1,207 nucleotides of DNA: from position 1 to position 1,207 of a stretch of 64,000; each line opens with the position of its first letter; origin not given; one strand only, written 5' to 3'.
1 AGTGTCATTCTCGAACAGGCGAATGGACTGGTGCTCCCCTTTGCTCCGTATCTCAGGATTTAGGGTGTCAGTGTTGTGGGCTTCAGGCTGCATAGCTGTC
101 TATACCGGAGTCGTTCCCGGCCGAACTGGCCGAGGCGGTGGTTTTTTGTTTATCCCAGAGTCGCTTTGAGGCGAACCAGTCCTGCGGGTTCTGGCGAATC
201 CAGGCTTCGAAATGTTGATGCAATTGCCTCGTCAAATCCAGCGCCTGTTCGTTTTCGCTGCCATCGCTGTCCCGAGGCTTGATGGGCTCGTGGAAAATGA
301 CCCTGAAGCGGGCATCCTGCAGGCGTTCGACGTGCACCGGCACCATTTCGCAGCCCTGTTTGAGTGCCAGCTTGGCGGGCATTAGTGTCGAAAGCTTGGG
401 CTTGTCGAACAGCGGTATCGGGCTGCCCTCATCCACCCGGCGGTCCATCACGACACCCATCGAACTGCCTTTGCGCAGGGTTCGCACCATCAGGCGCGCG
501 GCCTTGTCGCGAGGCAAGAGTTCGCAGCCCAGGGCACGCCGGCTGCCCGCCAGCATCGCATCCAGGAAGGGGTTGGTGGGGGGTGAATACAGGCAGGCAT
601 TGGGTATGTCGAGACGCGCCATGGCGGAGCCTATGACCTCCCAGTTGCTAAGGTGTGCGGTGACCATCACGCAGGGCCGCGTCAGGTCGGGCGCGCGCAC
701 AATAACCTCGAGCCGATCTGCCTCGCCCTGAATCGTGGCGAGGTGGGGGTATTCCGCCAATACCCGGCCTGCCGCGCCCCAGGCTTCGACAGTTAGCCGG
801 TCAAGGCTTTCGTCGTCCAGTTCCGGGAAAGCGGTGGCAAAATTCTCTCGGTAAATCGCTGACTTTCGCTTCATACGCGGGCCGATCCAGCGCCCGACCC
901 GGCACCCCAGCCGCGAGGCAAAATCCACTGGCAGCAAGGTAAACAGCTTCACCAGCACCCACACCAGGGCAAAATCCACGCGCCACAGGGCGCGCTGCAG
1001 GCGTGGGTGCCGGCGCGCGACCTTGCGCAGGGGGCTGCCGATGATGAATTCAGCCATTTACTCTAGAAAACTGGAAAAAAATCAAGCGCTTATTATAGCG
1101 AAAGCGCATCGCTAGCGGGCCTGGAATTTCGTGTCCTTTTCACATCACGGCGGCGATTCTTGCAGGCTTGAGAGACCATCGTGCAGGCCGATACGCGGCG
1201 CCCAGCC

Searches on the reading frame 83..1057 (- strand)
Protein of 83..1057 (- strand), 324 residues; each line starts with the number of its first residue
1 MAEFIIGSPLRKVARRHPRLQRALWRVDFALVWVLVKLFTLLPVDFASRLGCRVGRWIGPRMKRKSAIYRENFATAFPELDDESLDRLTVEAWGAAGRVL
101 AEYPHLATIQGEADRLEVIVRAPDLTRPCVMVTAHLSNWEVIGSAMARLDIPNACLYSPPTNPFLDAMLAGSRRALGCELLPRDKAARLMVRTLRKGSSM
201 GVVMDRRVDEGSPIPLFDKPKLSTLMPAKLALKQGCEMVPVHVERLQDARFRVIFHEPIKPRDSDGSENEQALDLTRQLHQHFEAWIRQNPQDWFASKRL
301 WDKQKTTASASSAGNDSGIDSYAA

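Call 27: search_protein_families(library=pfam, proteins=[window:83-1057:-], max_evalue=0.001)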
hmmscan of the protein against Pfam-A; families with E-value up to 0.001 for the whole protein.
window:83-1057:- (324 aa): 1 family
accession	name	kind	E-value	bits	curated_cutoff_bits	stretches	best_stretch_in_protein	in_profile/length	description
PF03279.18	Lip_A_acyltrans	-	3.4e-39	135.2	22.3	1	30-301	17-293/295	Bacterial lipid A biosynthesis acyltransferase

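Call 35: search_protein_families(library=ncbifam, proteins=[window:83-1057:-], max_evalue=0.00001)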
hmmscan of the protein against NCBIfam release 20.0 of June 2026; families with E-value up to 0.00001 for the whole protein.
window:83-1057:- (324 aa): 16 families
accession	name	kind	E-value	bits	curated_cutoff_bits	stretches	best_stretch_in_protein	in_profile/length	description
NF005120.0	PRK06553.1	equivalog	3.7e-42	144.7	273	1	27-302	22-307/308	lipid A biosynthesis lauroyl acyltransferase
NF006270.0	PRK08419.1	equivalog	8.7e-26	90.9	248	1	30-304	8-291/298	lipid A biosynthesis lauroyl acyltransferase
NF005150.0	PRK06628.1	equivalog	7.1e-25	88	350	1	25-303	10-290/290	lipid A biosynthesis lauroyl acyltransferase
NF006487.0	PRK08905.1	equivalog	1.1e-21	77.1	281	1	32-295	3-267/290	lysophospholipid acyltransferase family protein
NF005399.0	PRK06946.1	subfamily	1.4e-20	73.7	343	1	26-299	4-282/294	lipid A biosynthesis lauroyl acyltransferase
TIGR02207.1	lipid_A_htrB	subfamily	2.8e-19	69.6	297.8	1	25-303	13-293/303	LpxL/LpxP family Kdo(2)-lipid IV(A) lauroyl/palmitoleoyl acyltransferase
NF005919.0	PRK07920.1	equivalog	1e-17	64.2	209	1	19-311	5-303/311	phosphatidylinositol mannoside acyltransferase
NF005340.0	PRK06860.1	subfamily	7.6e-15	54.9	398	1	16-299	5-295/309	lipid A biosynthesis lauroyl acyltransferase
TIGR02208.1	lipid_A_msbB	equivalog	1.6e-14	53.9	336.05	1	24-285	14-282/305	lauroyl-Kdo(2)-lipid IV(A) myristoyltransferase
NF004190.0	PRK05645.1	equivalog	5e-14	52.1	377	1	30-296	7-279/295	lysophospholipid acyltransferase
NF004191.0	PRK05646.1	equivalog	6.4e-10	38.7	491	1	17-301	3-295/310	lipid A biosynthesis lauroyl acyltransferase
NF005952.0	PRK08025.1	equivalog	1.1e-09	37.9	517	1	23-258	10-256/306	kdo(2)-lipid IV(A) palmitoleoyltransferase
NF006507.0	PRK08943.1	subfamily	6e-09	35.4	337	1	25-295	20-298/322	lipid A biosynthesis (KDO)2-(lauroyl)-lipid IVA acyltransferase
NF006438.0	PRK08734.1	equivalog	7.7e-09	35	363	1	31-266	9-254/305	lauroyl acyltransferase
NF006432.0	PRK08706.1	equivalog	1.2e-08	34.6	384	1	31-299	3-277/289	lipid A biosynthesis lauroyl acyltransferase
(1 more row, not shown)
